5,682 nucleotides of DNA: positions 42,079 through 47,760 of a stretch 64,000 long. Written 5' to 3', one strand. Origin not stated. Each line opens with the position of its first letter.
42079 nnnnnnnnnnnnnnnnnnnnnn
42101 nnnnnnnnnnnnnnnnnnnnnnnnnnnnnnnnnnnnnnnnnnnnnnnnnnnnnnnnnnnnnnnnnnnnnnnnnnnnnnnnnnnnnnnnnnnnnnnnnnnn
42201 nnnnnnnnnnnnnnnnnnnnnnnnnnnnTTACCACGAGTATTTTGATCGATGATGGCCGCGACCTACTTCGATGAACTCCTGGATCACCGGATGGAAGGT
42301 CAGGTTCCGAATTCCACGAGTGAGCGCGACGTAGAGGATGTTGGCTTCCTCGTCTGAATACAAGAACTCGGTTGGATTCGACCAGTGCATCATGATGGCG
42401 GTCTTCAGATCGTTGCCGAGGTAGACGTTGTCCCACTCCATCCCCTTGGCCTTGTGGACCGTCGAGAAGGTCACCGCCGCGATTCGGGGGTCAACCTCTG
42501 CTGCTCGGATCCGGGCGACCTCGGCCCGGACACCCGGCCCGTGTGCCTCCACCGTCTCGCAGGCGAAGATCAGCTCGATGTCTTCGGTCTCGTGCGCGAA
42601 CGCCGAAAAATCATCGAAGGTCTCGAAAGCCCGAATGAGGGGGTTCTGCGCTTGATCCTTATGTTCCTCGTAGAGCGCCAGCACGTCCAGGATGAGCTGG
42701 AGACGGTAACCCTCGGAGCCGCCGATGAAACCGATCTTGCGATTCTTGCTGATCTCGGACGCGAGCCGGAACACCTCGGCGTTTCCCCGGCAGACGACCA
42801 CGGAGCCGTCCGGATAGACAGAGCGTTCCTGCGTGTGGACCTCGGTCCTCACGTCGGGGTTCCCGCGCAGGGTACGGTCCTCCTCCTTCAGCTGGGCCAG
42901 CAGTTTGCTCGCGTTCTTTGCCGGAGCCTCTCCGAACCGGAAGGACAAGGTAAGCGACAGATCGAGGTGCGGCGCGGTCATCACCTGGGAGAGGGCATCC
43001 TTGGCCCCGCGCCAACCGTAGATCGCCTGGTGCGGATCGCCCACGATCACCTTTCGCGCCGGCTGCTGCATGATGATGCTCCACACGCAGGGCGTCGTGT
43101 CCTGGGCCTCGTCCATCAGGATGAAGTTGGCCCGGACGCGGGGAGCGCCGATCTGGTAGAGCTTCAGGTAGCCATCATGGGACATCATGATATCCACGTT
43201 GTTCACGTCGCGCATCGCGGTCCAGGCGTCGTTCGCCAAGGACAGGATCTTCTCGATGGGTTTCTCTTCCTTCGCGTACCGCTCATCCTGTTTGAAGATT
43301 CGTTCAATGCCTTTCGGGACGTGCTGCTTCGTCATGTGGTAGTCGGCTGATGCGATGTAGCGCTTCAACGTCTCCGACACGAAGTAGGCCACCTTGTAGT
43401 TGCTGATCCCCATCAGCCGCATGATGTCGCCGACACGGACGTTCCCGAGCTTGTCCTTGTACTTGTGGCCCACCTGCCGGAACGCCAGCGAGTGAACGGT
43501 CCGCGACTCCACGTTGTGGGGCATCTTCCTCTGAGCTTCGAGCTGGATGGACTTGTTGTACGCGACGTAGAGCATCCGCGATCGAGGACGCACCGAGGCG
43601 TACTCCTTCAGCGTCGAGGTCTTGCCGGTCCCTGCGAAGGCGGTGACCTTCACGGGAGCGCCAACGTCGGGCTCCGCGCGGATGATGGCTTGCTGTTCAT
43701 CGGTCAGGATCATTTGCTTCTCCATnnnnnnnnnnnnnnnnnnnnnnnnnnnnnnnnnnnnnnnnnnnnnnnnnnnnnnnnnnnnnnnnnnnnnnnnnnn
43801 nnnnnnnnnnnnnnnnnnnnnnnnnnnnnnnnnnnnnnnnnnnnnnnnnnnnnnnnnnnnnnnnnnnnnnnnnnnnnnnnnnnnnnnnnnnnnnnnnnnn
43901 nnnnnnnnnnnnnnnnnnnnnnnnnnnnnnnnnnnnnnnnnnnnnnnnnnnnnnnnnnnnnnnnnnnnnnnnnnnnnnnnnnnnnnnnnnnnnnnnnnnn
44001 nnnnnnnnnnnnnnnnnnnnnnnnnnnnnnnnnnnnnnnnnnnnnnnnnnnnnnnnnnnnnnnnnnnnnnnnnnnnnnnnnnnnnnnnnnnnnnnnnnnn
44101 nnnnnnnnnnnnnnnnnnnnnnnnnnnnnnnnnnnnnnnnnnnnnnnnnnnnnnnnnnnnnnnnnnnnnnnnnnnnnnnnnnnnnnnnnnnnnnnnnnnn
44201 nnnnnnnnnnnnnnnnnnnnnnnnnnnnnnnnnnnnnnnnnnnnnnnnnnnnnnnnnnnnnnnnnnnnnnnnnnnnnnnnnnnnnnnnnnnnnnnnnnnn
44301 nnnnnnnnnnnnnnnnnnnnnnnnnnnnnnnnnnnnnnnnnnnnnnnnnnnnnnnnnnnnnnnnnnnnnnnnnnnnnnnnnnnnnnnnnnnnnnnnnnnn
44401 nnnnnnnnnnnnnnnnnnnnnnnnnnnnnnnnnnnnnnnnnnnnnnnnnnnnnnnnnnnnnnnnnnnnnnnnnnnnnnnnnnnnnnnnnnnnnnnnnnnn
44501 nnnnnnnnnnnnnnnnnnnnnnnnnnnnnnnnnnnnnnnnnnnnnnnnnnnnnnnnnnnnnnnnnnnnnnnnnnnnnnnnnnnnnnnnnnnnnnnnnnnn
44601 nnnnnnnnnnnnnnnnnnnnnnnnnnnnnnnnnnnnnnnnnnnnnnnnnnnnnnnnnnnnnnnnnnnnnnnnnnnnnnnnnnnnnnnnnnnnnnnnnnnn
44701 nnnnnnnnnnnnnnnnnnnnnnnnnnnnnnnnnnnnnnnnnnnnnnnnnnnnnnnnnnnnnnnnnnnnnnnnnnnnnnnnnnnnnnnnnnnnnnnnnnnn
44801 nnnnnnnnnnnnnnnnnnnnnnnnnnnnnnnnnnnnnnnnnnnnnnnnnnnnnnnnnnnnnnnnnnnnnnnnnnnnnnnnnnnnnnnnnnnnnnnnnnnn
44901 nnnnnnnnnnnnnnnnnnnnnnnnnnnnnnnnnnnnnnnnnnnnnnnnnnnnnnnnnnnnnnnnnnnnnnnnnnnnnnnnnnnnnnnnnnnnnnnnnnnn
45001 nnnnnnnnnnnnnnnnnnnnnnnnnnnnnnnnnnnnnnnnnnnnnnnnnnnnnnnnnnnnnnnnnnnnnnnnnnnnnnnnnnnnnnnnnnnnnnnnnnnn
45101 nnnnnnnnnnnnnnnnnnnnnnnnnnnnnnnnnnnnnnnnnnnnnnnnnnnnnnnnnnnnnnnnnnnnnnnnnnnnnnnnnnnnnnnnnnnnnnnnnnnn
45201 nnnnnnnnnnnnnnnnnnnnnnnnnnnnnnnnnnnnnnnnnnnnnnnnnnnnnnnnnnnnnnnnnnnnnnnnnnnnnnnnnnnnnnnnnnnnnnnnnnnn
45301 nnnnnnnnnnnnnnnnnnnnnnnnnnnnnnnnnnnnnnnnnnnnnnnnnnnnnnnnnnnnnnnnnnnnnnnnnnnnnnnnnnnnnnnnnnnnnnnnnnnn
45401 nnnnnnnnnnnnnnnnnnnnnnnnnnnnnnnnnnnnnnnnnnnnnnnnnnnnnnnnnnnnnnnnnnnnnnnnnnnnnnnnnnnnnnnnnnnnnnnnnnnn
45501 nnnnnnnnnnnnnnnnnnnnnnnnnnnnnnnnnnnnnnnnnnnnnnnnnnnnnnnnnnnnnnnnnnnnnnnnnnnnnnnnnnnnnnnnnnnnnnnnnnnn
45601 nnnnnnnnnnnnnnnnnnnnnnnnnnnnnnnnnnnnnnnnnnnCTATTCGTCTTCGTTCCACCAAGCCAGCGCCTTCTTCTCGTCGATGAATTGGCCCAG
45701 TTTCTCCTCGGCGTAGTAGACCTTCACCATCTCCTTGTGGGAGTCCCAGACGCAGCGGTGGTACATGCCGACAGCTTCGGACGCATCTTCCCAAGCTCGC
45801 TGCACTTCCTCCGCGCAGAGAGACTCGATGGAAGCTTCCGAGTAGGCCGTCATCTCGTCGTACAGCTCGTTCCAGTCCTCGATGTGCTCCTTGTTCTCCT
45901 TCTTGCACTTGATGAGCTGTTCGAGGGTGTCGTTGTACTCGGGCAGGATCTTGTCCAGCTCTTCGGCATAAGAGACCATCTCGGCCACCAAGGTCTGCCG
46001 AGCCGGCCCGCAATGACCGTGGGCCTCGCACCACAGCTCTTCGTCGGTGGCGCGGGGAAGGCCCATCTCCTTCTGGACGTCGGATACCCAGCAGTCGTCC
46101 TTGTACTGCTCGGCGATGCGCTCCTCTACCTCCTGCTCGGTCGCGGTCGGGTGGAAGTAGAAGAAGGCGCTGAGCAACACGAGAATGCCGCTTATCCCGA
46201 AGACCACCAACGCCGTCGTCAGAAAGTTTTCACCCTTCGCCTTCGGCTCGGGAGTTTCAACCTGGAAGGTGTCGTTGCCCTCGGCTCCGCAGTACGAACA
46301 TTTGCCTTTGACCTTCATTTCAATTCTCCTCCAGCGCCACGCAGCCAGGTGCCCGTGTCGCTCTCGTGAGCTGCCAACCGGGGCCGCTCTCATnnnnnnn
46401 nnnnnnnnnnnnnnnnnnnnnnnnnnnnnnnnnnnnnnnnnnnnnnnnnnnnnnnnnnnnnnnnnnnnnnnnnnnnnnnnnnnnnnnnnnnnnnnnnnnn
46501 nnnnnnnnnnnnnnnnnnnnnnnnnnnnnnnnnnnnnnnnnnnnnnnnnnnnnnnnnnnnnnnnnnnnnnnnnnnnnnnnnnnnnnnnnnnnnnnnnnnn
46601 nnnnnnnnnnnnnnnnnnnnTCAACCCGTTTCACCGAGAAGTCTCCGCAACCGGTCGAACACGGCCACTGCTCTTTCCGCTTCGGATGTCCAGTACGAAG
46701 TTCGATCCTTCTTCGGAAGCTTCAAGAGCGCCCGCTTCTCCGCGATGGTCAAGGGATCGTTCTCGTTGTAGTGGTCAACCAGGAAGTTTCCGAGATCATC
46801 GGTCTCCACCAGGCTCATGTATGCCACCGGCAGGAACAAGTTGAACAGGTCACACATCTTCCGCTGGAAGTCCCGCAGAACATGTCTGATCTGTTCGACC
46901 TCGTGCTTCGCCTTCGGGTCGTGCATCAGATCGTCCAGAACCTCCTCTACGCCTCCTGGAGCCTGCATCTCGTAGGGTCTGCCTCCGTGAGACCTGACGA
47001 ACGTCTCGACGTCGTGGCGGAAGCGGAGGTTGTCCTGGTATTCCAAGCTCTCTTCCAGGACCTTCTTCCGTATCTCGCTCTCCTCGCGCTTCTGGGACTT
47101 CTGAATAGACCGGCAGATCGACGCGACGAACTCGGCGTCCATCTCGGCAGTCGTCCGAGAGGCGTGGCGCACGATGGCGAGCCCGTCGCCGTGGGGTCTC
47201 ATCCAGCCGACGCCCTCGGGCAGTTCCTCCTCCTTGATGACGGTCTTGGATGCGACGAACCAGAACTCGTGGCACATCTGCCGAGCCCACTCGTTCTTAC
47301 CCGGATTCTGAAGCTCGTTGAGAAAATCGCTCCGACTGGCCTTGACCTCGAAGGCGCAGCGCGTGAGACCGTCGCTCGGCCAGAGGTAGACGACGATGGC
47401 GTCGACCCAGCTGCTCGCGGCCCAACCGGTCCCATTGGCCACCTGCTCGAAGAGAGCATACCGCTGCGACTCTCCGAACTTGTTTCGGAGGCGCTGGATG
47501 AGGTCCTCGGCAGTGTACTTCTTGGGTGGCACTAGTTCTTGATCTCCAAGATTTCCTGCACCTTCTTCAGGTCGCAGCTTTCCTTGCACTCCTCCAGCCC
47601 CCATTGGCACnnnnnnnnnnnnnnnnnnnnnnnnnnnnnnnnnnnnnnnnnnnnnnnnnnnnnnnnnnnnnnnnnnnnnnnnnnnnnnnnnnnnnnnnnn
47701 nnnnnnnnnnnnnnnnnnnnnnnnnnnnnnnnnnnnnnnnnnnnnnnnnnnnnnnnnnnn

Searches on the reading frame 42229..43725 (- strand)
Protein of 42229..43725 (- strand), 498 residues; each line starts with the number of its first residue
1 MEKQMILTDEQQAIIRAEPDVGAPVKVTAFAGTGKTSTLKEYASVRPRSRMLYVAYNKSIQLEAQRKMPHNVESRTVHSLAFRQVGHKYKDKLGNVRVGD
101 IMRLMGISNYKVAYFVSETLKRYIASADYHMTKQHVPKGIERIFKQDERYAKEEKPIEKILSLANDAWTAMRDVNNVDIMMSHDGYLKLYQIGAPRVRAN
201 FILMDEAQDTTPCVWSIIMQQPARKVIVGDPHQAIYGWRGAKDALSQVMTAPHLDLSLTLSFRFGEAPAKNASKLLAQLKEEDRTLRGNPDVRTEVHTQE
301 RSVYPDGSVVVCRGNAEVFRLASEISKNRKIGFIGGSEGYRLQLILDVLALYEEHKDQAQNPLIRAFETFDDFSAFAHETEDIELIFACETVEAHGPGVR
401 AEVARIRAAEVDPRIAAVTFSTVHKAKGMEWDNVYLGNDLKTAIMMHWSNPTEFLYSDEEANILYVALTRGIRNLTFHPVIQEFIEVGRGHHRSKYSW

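Call 59: search_protein_families(library=phrogs, proteins=[window:42229-43725:-], max_evalue=0.001)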
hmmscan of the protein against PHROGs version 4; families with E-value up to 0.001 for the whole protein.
window:42229-43725:- (498 aa): 2 families
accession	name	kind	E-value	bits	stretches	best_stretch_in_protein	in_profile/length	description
phrog_1967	-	DNA, RNA and nucleotide metabolism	4.8e-86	291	1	2-484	148-673/776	DNA helicase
phrog_325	-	DNA, RNA and nucleotide metabolism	2.7e-06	26.9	0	421-477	821-866/986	Dda-like helicase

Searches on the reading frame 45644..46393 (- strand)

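Call 100: search_protein_families(library=phrogs, proteins=[window:45644-46393:-], max_evalue=0.001)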
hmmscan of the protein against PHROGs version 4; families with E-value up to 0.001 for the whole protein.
window:45644-46393:- (249 aa): 2 families
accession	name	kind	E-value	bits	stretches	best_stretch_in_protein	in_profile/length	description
phrog_18863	-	unknown function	8e-05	22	1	93-218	310-413/848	-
phrog_2214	-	DNA, RNA and nucleotide metabolism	0.00088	19.5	0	9-60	172-223/429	HNH endonuclease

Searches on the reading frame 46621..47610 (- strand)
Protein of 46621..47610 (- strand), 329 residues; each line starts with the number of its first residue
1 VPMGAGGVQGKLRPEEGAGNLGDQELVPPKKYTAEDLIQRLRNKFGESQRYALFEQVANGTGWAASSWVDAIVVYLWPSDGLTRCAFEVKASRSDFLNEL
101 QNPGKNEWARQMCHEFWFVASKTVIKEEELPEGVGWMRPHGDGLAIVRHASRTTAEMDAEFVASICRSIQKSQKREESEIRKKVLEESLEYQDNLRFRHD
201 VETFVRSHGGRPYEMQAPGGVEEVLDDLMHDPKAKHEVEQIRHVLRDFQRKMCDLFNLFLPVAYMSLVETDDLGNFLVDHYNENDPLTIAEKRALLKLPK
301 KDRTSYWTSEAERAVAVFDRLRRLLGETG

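Call 100: search_protein_families(library=phrogs, proteins=[window:46621-47610:-], max_evalue=0.001)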
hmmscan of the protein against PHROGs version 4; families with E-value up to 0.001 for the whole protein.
window:46621-47610:- (329 aa): 4 families
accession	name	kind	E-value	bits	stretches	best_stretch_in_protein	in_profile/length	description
phrog_14517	-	unknown function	4.5e-32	112.7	1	37-252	9-244/296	-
phrog_5429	-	DNA, RNA and nucleotide metabolism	1.9e-24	87.5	1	57-177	39-169/176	DNA repair protein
phrog_2776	-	unknown function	7.2e-10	39.9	1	80-186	53-155/181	-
phrog_631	-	unknown function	7.8e-05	23.4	1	85-137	71-123/260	-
